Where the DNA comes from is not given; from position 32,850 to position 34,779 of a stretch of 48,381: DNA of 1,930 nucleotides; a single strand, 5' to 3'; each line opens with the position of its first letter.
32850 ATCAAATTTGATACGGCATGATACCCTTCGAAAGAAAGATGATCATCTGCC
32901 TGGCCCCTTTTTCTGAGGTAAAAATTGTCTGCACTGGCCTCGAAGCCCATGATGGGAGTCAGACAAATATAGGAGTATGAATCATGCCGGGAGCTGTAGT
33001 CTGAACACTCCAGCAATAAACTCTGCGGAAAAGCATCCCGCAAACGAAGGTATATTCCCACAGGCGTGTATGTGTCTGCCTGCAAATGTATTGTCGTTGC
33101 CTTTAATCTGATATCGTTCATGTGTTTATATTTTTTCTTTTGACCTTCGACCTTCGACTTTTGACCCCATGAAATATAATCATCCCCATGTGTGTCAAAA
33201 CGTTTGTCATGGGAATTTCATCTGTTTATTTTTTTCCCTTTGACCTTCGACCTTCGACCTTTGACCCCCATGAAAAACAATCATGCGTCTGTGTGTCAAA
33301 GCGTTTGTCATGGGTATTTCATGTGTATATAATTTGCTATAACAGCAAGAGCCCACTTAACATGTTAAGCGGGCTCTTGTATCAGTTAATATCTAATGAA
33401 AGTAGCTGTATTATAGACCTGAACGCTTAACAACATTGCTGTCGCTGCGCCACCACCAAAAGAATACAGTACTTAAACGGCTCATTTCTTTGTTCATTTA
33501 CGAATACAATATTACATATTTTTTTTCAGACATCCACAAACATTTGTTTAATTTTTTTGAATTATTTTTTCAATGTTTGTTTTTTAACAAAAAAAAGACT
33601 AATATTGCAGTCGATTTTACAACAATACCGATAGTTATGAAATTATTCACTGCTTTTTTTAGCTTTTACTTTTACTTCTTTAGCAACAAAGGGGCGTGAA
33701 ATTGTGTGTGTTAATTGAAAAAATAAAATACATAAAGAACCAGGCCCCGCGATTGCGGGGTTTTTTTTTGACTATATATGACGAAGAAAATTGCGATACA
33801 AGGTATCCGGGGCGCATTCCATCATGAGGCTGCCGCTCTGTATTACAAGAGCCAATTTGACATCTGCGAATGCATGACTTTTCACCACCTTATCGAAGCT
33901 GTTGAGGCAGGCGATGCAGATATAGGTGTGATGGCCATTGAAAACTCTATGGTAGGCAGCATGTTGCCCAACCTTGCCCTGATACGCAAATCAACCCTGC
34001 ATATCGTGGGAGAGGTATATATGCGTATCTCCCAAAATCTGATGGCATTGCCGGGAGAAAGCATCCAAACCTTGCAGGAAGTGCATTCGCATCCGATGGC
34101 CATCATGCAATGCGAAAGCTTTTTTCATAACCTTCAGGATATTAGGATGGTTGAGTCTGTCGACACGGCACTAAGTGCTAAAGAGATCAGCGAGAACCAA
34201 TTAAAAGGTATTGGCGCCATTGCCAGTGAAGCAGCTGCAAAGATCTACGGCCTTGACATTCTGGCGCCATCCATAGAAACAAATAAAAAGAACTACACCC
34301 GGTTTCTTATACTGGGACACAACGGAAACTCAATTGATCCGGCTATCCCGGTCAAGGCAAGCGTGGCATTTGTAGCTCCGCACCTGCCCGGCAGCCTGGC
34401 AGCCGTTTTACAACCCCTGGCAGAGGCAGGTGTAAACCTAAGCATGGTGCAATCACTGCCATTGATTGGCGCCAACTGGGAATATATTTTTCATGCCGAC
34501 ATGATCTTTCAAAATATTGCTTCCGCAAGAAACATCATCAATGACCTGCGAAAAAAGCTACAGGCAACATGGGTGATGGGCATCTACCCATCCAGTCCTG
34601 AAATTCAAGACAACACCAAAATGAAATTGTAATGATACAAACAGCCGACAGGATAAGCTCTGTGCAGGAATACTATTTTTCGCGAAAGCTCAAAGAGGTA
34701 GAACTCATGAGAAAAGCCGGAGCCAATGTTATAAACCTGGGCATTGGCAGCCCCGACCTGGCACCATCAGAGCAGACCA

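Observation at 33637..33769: Phe/Tyr-rich leader peptide plus canonical terminator directly abutting pheA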

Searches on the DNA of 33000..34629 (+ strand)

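Call 3: search_rna_families(source=window, start=33000, end=34200, threshold=evalue, max_evalue=10, show_alignments=3)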
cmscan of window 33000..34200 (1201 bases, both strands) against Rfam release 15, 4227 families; matches with E-value up to 10: 17.
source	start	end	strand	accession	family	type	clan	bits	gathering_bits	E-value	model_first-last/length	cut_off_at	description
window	33636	33769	+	RF01859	Phe_leader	Cis-reg; leader;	-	34.4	55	0.0012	1-125/125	no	Phenylalanine leader peptide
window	33345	33505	-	RF02607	AbsR25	Gene; sRNA;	-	25.3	47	0.076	1-164/164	no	Acinetobacter sRNA 25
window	33631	33778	+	RF00121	MicC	Gene; sRNA;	-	22.1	90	1.6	1-123/123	no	MicC RNA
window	33660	33768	+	RF00512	Leu_leader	Cis-reg; leader;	-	21.2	50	0.13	1-148/148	no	Leucine operon leader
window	33675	33768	+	RF00513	Trp_leader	Cis-reg; leader;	-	19.3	41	0.54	1-100/100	no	Tryptophan operon leader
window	33687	33769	+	RF00079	OmrA-B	Gene; sRNA;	-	19.2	40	0.9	1-87/87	no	OmrA-B family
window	33348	33411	-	RF02844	RefA9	Gene; antisense;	-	18.8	49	5.7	1-64/64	no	Enterococcus sRNA A9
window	33640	33768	+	RF04180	BTnc231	Gene; sRNA;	-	16.6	80.4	1.5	1-154/154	no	Bacteroides sRNA BTnc231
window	33711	33773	+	RF02612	BSR1350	Gene; sRNA;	-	16.5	216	5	1-176/176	no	Brucella sRNA 1350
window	34101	34144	-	RF02281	TtnuCD4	Gene; snRNA; snoRNA; CD-box;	-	16.2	60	5.4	1-60/60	no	Tetrahymena snoRNA TtnuCD4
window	33719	33765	+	RF01394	isrK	Gene; sRNA;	-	15.9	50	1.2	1-77/77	no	isrK Hfq binding RNA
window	33716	33764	+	RF01393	isrJ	Gene; sRNA;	-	15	37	9.2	1-75/75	no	isrJ Hfq binding RNA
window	33261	33315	+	RF02477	GlsR9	Gene; snRNA; snoRNA; CD-box;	-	14.5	95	7.2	1-79/79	no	Small nucleolar RNA GlsR9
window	33345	33380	-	RF04133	MIR2646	Gene; miRNA;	-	13.5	245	4.6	1-256/256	no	MIR2646 microRNA precursor family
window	33346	33379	+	RF02637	EF0408_EF0409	Gene; sRNA;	-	13.2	440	0.98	375-408/412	no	Enterococcus sRNA EF0408_EF0409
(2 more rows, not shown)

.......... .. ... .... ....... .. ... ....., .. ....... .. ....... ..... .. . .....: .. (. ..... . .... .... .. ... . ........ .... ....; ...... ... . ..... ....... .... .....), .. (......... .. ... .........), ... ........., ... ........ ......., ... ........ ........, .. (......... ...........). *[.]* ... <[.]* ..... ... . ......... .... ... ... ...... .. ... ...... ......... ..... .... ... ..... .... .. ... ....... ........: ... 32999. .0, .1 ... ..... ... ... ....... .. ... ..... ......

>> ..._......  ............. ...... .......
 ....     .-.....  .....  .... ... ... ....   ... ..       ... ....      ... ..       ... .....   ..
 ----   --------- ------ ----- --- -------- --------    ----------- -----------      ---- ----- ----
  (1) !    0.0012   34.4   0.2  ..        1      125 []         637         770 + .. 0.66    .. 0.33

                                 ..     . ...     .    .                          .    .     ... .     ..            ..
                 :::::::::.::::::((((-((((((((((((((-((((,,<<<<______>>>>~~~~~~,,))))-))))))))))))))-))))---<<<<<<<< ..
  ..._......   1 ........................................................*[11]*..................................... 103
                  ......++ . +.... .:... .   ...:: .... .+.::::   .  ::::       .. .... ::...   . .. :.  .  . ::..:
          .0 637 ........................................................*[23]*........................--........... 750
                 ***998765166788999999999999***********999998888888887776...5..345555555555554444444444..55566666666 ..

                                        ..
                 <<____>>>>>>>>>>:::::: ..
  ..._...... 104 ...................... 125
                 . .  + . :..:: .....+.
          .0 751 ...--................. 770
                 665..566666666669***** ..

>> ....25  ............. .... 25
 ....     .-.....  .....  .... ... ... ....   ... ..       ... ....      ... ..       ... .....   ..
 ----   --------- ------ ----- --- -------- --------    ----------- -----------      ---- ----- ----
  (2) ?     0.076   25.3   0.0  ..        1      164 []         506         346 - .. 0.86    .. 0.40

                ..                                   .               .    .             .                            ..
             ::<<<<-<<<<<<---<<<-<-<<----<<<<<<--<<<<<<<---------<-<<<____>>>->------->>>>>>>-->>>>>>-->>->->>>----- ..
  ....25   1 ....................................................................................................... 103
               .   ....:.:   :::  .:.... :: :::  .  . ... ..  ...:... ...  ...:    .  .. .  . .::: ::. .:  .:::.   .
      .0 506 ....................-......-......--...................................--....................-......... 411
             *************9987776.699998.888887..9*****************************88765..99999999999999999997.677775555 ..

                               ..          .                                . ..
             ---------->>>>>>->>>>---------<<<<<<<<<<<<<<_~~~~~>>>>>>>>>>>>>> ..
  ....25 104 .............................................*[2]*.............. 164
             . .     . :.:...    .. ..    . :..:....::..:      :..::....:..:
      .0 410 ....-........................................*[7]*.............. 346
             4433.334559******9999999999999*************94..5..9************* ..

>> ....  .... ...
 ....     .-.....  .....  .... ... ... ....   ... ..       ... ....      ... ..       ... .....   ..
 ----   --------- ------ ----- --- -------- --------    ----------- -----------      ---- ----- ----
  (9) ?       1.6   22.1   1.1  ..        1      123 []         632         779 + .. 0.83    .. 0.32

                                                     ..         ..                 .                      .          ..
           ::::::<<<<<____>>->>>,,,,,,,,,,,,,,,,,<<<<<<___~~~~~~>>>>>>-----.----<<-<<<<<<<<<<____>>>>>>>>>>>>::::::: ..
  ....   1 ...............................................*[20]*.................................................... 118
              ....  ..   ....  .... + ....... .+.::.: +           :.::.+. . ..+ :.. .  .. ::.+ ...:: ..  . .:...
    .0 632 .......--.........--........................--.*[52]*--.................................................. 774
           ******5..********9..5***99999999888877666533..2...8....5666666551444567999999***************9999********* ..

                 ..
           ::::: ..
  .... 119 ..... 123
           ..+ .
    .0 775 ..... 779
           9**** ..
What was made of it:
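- On Rfam Phe_leader (RF01859): 34.4 bits, E = 0.0012, a full-length alignment over 33636-33769 (call 3).
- The Rfam Phe_leader score is below its gathering threshold (call 3).
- Tried and rejected: Phe_leader aligns but scores below gathering (call 3). It suggested that the U-rich codons pair with the A-rich stretch 33714-33737 (call 3).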

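Call 39: build_rna_model(alignment_id=A1)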
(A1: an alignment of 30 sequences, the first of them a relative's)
Model R1 built from alignment A1 (30 sequences, 194 columns); structure: RNAalifold consensus.
model positions 137; base pairs 9; branch points 0; effective number of sequences 13.08; information 0.59 bits per position. Calibrated on 0.2 Mb of random sequence (short: E-values are rough).
structure used (alignment columns):
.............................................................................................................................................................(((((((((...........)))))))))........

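Call 40: search_with_rna_model(model_id=R1, source=window, max_evalue=10, show_alignments=2)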
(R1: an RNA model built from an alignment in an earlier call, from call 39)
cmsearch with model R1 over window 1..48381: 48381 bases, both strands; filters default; matches with E-value up to 10: 6.
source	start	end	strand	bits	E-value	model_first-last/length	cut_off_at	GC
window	33628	33769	+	72.9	5.8e-11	1-137/137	no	0.34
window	33589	33775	-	15.4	0.7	1-137/137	no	0.32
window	43017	43124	-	14.7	0.92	1-137/137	no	0.27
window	31548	31605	+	11.8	3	1-137/137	no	0.24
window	16461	16501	-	10.4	5.2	1-137/137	no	0.2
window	46115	46167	+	10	6.1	1-137/137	no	0.19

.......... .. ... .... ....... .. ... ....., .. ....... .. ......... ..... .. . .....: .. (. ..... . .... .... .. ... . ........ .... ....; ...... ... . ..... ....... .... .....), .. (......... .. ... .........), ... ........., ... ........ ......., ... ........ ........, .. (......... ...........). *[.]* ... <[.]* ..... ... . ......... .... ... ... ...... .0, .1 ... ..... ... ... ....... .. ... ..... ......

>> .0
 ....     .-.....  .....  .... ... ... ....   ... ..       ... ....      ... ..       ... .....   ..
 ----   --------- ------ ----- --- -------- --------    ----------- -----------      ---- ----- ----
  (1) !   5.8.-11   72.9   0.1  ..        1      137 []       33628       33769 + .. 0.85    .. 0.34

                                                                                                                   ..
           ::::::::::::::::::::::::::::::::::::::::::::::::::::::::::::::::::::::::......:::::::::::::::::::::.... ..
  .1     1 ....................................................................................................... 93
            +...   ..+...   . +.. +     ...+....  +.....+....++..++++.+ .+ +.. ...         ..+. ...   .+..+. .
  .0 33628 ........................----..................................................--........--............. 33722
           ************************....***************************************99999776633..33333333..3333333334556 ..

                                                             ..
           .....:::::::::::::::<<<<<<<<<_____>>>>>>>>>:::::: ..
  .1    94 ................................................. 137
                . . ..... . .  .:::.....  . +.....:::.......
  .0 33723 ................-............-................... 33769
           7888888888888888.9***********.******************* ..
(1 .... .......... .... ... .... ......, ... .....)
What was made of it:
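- On Bacteroidota pheA F/Y leader group (uncurated; defined here by model R1, built from 30 loci): 72.9 bits, E = 5.8e-11, the only hit in the window below E = 0.7 (call 40).
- A covariance model built from 30 relatives, window excluded, has one significant hit in the window: 33628-33769 on the + strand, 72.9 bits, E = 6e-11 (call 40).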

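Call 41: search_rna_families(sources=[L001, L003, L004, L005, L007, L009, L012, L014, L018, L025, L026, L034, L039, L046, L055, L058, L062, L071, L074, L076], threshold=gathering)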
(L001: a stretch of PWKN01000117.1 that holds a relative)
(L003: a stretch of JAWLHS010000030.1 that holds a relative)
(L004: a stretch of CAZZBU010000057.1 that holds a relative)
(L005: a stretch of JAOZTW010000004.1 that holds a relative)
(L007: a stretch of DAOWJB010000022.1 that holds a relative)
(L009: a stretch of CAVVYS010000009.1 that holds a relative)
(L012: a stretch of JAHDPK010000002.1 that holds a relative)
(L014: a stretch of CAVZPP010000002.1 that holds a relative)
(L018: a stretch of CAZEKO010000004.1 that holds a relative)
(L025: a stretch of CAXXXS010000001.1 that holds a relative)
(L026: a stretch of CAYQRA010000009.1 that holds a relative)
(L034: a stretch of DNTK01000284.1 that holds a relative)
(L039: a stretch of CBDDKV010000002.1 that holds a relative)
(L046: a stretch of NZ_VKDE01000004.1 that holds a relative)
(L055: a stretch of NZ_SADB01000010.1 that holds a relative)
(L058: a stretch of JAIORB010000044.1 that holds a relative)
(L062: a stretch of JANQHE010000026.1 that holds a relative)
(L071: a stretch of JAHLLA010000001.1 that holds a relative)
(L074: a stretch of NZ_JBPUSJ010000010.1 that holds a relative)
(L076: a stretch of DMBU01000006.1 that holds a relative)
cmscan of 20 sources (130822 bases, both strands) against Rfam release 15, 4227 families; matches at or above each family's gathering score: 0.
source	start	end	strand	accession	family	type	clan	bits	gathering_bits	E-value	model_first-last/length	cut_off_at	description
